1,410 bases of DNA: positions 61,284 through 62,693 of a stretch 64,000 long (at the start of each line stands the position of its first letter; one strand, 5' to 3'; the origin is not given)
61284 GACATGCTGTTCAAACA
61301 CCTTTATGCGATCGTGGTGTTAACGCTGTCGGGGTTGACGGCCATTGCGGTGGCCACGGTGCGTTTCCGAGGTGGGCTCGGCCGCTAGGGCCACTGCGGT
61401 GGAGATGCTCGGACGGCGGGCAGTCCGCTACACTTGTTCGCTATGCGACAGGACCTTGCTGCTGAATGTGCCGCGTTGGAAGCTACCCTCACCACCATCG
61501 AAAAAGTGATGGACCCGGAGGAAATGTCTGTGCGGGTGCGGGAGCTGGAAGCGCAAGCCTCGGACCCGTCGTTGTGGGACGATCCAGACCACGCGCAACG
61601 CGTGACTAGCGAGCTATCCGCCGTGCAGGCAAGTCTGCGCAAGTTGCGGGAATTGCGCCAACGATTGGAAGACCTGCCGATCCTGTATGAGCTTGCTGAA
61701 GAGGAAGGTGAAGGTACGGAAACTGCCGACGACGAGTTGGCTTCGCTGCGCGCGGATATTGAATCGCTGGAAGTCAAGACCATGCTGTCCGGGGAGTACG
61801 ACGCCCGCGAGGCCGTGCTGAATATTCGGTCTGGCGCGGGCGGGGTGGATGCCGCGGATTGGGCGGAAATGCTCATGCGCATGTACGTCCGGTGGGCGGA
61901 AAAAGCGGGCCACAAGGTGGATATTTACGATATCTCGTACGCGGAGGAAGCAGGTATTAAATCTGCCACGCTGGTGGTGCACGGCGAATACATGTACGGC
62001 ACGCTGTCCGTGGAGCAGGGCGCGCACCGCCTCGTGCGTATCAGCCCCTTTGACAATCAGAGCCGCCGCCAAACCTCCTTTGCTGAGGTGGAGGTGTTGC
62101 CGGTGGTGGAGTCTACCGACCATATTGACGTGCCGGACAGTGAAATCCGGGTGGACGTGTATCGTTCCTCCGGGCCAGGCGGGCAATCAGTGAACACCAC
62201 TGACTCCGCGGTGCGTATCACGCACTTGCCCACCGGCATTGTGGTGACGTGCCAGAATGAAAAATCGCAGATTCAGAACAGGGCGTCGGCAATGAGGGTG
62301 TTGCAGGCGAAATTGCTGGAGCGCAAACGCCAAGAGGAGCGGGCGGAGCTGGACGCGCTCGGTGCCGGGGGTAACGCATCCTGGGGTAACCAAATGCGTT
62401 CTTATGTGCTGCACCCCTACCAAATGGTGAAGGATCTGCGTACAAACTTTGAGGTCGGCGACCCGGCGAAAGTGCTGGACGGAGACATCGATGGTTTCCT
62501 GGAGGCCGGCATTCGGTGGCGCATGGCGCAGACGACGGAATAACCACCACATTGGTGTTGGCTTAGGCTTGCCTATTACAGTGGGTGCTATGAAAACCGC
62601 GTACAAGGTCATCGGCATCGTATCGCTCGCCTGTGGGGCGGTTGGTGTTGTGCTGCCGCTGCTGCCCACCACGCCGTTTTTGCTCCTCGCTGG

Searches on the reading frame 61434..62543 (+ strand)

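Call 50: search_protein_families(library=pfam, proteins=[window:61434-62543:+], max_evalue=0.00001)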
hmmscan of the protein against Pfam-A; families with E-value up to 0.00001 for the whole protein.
window:61434-62543:+ (369 aa): 2 families
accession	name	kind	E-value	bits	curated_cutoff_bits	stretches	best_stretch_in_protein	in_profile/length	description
PF03462.23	PCRF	-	1.3e-57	195.2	24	1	33-219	3-194/194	PCRF domain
PF00472.26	RF-1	-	3.5e-39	133.8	35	1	230-336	4-116/116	RF-1 domain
